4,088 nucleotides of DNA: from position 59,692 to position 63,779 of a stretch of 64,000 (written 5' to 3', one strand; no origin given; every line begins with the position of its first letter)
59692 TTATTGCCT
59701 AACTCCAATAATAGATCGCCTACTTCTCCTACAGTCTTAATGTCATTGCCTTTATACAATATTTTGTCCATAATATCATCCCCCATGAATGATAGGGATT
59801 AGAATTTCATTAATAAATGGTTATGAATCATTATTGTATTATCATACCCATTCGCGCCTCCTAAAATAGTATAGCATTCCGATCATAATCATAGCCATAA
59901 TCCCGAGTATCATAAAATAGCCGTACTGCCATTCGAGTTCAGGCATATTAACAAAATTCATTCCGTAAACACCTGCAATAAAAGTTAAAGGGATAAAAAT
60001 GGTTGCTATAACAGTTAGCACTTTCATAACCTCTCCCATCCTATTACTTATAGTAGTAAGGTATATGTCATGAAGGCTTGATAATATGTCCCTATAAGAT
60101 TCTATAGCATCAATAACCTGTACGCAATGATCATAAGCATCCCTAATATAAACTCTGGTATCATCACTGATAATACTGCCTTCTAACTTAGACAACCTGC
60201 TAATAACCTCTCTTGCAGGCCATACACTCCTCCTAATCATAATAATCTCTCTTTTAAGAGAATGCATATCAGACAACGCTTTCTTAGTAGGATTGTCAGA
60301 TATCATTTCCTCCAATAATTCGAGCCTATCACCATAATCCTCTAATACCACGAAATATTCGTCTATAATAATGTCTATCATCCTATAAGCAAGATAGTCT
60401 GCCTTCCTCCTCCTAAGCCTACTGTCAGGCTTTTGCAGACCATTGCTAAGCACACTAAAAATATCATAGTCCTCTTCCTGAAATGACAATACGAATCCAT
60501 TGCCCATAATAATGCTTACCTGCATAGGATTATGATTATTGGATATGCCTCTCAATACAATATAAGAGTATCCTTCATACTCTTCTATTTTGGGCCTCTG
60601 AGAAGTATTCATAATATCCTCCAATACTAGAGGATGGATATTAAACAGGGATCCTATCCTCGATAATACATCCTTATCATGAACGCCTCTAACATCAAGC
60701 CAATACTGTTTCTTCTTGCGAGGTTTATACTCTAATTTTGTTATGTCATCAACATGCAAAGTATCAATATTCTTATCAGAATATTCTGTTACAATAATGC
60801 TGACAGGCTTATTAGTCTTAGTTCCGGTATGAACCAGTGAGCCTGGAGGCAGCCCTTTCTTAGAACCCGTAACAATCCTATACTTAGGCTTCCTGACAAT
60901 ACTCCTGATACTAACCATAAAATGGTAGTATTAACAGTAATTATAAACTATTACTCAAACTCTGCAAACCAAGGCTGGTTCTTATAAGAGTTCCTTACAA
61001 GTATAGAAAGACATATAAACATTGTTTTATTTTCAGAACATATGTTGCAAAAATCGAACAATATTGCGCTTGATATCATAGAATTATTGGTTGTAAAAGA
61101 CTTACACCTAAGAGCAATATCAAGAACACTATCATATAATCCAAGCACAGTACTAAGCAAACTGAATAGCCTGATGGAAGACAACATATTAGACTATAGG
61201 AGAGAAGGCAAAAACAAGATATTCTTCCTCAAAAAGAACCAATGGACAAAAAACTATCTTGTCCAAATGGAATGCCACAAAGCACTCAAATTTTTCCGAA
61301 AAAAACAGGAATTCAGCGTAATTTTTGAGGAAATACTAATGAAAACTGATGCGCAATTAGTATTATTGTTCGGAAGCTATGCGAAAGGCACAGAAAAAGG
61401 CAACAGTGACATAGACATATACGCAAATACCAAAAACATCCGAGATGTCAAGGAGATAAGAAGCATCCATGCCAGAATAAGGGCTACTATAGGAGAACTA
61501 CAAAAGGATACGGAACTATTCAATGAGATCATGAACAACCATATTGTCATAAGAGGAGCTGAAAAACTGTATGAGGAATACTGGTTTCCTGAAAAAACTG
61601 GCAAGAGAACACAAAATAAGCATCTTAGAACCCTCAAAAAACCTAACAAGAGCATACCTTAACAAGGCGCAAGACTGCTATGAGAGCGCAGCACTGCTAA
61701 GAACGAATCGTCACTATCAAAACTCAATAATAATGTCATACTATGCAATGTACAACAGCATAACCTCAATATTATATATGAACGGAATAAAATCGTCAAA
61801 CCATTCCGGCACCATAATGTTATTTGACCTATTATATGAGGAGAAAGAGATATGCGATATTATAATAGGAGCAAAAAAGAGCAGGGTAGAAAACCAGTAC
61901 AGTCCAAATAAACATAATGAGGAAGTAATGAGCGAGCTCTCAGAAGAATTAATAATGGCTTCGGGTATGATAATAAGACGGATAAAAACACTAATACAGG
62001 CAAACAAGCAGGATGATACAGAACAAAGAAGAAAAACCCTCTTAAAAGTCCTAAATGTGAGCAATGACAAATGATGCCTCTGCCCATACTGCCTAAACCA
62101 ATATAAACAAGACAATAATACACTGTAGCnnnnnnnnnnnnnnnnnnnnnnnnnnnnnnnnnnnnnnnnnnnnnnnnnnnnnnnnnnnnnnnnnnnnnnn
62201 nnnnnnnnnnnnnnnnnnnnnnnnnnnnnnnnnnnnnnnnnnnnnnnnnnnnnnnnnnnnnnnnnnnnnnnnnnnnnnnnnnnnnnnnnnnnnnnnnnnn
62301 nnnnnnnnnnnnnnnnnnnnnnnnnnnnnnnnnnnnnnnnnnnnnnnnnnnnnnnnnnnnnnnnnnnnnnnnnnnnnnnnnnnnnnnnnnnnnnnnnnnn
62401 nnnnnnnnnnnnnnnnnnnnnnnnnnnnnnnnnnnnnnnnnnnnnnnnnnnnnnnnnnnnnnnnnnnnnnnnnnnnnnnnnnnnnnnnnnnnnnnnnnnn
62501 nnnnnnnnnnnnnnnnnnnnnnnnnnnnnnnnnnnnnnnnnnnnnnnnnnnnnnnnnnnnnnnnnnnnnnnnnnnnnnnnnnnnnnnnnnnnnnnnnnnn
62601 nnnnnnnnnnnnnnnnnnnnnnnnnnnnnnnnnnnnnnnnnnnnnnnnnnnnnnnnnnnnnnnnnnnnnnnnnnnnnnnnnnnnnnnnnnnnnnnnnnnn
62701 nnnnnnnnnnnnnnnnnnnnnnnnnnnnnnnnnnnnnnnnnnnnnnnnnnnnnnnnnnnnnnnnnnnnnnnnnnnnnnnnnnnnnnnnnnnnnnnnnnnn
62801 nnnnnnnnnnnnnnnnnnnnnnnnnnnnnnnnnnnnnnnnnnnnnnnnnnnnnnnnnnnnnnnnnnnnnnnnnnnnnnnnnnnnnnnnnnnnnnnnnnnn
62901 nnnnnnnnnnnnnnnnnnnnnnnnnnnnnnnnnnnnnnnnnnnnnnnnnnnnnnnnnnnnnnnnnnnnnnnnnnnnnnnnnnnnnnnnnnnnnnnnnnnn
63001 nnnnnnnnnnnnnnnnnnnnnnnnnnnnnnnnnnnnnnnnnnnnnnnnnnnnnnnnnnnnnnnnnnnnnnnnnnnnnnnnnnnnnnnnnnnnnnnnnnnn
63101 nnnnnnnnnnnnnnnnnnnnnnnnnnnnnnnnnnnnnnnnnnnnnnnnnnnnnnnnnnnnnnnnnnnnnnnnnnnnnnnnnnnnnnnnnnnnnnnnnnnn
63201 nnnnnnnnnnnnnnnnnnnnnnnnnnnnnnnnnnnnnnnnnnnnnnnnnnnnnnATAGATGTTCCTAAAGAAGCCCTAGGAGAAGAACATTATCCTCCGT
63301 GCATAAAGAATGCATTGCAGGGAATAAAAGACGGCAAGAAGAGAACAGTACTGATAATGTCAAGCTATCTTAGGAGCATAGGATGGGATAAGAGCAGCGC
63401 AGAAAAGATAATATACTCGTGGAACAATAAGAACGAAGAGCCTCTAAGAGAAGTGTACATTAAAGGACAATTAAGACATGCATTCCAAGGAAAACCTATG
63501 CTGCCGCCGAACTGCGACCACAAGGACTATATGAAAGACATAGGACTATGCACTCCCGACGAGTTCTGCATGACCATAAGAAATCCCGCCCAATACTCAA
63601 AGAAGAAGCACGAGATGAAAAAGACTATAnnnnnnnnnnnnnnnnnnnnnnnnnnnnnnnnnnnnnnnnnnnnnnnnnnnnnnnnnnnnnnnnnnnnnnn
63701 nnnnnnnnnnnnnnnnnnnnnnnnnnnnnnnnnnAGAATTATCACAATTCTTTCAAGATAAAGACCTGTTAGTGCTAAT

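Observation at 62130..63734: Single-polypeptide primase: PriS catalytic core + Zn ribbon + 4-Cys PriL-CTD-like domain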

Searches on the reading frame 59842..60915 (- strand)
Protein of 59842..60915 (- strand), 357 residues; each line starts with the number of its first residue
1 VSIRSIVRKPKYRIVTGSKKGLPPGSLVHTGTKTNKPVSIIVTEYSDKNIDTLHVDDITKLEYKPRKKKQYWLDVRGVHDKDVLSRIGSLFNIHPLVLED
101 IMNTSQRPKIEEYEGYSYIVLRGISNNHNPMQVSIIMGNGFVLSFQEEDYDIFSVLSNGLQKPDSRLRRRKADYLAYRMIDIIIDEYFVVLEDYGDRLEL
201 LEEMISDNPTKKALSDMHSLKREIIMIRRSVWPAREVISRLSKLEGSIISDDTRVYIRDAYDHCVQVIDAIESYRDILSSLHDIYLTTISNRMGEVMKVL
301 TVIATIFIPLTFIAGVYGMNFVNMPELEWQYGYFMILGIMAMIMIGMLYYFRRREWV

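Call 47: search_protein_families(library=pfam, proteins=[window:59842-60915:-], max_evalue=0.001)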
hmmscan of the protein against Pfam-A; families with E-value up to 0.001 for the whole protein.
window:59842-60915:- (357 aa): 1 family
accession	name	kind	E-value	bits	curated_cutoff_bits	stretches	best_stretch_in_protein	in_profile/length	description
PF01544.23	CorA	-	6.8e-78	262.4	27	1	69-353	3-292/292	CorA-like Mg2+ transporter protein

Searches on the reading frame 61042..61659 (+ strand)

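Call 47: search_protein_families(library=pfam, proteins=[window:61042-61659:+], max_evalue=0.001)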
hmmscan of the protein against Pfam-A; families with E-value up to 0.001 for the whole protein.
window:61042-61659:+ (206 aa): 3 families
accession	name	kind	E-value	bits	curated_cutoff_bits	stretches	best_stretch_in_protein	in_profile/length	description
PF18765.7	Polbeta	-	5.7e-09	36.5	26.9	1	97-161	5-68/93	Polymerase beta, Nucleotidyltransferase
PF01909.29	NTP_transf_2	-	1.1e-05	26.2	21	1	105-132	15-42/93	Nucleotidyltransferase domain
PF22600.2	MTPAP-like_central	-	0.00062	20.3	27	1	94-161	28-94/139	Poly(A) RNA polymerase, mitochondrial-like, central palm domain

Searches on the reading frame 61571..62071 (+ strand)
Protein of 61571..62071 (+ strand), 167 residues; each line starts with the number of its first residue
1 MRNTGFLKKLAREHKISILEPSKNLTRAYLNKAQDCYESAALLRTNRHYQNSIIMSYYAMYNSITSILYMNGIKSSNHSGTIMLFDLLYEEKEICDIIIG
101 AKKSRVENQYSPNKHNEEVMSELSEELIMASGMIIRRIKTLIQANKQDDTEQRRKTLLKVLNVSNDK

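Call 47: search_protein_families(library=pfam, proteins=[window:61571-62071:+], max_evalue=0.001)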
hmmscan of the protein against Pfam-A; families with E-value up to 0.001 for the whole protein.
window:61571-62071:+ (167 aa): 1 family
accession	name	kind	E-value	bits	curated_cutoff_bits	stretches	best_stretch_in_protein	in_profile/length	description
PF05168.19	HEPN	-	2.9e-10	40.8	22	1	27-134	2-110/117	HEPN domain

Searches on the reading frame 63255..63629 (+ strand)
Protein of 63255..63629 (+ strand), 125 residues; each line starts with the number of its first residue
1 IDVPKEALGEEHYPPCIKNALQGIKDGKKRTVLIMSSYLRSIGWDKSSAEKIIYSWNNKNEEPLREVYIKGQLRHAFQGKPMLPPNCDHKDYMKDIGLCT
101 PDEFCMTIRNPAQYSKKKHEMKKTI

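Call 36: search_solved_structures(query=A2, max_evalue=1, show_alignments=3)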
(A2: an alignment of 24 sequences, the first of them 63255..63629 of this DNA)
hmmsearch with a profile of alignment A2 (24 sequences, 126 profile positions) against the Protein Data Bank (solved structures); distinct sequences matched with E-value up to 1: 10.
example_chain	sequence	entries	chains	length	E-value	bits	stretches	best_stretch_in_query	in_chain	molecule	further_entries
9f26_B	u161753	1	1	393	5.9e-09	39.1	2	83-122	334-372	DNA primase large subunit PriL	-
3ju7_A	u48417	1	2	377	0.0026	20.9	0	36-96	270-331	Putative PLP-dependent aminotransferase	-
5of3_B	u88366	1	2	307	0.24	14.6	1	12-68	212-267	DNA primase large subunit PriL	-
5b48_A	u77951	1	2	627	0.45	13.7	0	11-70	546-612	2-oxoacid--ferredoxin oxidoreductase alpha subunit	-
8r7j_B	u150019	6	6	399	0.53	13.4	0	11-49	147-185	PCI domain-containing protein 2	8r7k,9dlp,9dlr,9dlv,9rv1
9t6l_D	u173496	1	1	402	0.54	13.4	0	11-49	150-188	PCI domain-containing protein 2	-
9t6n_D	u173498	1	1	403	0.54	13.4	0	11-49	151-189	PCI domain-containing protein 2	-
9upb_B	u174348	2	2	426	0.58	13.3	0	11-49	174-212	PCI domain-containing protein 2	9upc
28wz_B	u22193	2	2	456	0.67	13.1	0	11-49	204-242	PCI domain-containing protein 2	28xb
28wy_B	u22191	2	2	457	0.67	13.1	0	11-49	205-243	PCI domain-containing protein 2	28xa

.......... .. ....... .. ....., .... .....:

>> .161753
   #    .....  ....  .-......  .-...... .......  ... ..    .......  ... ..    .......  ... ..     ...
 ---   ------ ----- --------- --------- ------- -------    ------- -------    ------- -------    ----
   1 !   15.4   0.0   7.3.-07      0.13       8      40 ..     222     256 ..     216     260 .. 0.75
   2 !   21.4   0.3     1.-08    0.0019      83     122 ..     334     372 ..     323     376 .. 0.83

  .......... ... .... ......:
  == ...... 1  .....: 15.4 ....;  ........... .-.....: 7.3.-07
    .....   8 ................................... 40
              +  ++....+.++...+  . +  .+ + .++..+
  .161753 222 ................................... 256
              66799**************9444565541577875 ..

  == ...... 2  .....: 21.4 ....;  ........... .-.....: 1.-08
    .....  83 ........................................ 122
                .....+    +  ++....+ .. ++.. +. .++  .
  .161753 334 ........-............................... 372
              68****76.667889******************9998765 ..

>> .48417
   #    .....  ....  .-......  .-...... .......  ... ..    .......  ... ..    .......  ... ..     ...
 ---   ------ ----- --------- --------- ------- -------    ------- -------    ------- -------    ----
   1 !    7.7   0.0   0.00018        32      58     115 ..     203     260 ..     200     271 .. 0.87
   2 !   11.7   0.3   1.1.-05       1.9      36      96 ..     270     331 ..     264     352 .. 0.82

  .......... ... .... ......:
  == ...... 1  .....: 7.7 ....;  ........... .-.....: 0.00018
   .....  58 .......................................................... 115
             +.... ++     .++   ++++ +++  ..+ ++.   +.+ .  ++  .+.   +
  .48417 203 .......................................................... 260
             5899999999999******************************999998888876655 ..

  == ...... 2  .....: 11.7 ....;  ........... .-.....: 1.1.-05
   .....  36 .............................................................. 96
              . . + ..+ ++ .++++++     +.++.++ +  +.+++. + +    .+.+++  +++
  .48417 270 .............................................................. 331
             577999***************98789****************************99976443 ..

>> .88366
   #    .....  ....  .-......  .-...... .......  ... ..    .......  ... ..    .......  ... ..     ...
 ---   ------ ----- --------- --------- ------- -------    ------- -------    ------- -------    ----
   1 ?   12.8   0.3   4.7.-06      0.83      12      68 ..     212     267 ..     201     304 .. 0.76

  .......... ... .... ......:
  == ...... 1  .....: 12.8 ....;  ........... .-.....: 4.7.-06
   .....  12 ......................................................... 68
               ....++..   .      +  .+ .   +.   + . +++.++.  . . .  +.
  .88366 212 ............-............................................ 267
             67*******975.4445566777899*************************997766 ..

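Call 43: predict_structure(alignment_id=A2)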
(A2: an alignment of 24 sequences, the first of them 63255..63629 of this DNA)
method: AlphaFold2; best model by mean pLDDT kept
length: 125 residues; sequences in the alignment: 24
mean_pLDDT: 94.6   pTM: 0.89
mean pLDDT of the five models: 94.6, 93.5, 92.4, 91.4, 81.9
residues with pLDDT >= 90: 110; 70-90: 15; 50-70: 0; < 50: 0
segments of 3 or more residues with pLDDT < 50: none
pLDDT, mean of each block of 10 residues (from residue 1): 93 97 95 98 98 98 97 95 91 92 92 95 84
secondary structure, 60 per line:
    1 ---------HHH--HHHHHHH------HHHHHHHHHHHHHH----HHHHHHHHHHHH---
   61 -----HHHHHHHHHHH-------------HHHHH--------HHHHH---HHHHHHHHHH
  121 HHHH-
elements in order: H15-21 H28-41 H46-57 H66-76 H90-94 H103-107 H111-124
